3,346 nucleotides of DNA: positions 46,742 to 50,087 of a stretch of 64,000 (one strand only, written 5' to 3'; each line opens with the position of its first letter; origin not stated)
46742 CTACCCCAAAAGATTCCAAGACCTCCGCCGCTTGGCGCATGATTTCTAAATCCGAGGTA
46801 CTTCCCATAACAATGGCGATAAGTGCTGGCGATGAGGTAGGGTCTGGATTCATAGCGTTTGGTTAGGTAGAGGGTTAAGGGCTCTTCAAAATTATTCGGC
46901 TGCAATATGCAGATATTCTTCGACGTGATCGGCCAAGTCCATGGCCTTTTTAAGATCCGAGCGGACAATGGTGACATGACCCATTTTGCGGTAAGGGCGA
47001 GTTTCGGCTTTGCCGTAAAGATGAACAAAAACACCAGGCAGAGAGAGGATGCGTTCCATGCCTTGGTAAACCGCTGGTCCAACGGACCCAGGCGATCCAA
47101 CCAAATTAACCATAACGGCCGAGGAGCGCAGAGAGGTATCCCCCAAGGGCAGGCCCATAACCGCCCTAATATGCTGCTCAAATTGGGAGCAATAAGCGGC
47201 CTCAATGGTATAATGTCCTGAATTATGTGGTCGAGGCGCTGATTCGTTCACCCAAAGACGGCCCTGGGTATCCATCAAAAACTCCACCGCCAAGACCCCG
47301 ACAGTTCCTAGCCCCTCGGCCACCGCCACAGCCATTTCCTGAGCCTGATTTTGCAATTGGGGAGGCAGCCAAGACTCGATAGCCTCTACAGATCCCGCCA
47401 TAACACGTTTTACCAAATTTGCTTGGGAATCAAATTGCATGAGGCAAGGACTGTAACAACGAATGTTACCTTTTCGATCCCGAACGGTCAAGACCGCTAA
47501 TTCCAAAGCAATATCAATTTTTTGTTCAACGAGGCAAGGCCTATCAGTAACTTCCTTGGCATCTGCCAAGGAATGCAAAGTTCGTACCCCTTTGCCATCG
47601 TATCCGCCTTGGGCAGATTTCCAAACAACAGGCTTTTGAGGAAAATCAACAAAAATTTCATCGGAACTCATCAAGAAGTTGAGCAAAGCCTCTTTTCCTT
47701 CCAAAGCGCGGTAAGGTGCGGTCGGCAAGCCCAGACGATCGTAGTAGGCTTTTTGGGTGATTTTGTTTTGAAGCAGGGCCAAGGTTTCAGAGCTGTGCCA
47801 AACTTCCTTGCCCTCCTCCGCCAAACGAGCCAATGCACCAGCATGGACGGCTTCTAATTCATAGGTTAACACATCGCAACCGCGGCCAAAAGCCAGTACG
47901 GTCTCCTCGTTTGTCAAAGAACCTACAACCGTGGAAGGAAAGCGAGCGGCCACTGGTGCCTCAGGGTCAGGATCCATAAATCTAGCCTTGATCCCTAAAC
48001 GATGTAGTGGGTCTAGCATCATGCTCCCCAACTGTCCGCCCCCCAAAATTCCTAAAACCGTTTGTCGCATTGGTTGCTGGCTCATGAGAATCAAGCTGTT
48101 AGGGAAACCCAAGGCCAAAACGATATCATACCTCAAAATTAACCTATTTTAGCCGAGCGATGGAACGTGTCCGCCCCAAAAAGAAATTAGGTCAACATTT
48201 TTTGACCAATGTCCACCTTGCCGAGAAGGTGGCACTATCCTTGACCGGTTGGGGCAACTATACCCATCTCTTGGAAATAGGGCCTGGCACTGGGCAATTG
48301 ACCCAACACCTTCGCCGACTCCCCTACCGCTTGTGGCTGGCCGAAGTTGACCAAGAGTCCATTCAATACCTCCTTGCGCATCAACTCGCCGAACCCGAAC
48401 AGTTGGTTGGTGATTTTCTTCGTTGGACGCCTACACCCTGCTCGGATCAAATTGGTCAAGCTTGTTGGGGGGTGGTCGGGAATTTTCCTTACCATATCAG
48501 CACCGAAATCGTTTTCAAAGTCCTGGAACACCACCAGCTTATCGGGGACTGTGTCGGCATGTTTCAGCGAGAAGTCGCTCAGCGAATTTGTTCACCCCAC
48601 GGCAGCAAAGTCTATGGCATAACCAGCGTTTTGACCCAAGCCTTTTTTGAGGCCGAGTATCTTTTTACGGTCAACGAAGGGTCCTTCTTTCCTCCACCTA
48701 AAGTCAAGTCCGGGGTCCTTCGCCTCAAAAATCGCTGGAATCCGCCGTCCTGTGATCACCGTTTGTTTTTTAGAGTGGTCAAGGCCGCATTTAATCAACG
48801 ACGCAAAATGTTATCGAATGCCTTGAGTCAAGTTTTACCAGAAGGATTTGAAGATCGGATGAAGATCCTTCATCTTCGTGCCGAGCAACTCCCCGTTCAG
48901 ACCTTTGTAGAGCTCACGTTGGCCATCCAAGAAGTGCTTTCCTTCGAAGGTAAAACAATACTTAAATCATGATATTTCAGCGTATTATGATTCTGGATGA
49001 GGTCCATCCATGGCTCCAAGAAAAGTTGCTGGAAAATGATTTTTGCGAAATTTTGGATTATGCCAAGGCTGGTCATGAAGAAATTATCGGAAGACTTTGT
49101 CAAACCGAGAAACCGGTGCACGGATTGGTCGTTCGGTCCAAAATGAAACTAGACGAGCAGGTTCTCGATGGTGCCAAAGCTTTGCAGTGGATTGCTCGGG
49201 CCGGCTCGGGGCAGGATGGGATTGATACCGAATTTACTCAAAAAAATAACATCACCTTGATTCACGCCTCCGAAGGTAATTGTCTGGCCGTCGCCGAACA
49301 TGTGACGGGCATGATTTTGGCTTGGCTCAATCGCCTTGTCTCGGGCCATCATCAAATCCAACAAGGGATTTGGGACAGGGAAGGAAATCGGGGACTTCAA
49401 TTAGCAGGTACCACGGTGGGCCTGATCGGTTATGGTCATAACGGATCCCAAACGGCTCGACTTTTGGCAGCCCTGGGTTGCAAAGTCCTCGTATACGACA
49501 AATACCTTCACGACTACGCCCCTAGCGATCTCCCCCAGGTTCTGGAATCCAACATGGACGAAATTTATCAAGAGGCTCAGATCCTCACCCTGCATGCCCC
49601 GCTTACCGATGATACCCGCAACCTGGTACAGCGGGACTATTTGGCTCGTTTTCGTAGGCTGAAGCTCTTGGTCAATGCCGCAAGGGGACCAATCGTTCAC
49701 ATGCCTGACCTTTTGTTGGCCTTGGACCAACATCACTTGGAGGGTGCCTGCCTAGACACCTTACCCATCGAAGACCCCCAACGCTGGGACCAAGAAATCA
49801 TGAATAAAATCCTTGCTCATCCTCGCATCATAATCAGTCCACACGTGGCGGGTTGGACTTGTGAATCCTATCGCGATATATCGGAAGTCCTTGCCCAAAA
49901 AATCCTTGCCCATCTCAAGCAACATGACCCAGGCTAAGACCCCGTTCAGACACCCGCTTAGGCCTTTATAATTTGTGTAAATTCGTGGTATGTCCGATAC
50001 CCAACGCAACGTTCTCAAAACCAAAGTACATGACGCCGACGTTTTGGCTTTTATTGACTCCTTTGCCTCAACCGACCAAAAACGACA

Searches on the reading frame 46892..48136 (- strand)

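Call 55: search_protein_families(library=pfam, proteins=[window:46892-48136:-], max_evalue=0.001)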
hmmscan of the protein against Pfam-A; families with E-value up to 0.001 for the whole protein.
window:46892-48136:- (414 aa): 5 families
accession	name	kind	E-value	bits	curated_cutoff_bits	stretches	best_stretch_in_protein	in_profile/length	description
PF02222.28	ATP-grasp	-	8.6e-38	130.2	27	1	132-319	3-179/179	ATP-grasp domain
PF22660.2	RS_preATP-grasp-like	-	2.7e-19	69.8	27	1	28-123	4-98/98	Ribonucleotide synthetase preATP-grasp domain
PF17769.7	PurK_C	-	1e-18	67.2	22.6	1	340-398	1-53/56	Phosphoribosylaminoimidazole carboxylase C-terminal domain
PF07478.18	Dala_Dala_lig_C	-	0.00012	22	24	1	134-303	4-176/204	D-ala D-ala ligase C-terminus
PF21244.3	PurT_C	-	0.00046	20.1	26.7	1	356-406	16-65/68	PurT, C-terminal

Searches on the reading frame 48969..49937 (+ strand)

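Call 24: search_protein_families(library=pfam, proteins=[window:48969-49937:+], max_evalue=0.001)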
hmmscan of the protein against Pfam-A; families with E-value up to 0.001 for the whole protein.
window:48969-49937:+ (322 aa): 2 families
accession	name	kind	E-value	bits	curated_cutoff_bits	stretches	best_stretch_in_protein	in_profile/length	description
PF02826.25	2-Hacid_dh_C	-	3.9e-42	144.1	25.1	1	114-294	2-178/178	D-isomer specific 2-hydroxyacid dehydrogenase, NAD binding domain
PF00389.36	2-Hacid_dh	-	1e-17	64.5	24.6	1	8-320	3-128/134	D-isomer specific 2-hydroxyacid dehydrogenase, catalytic domain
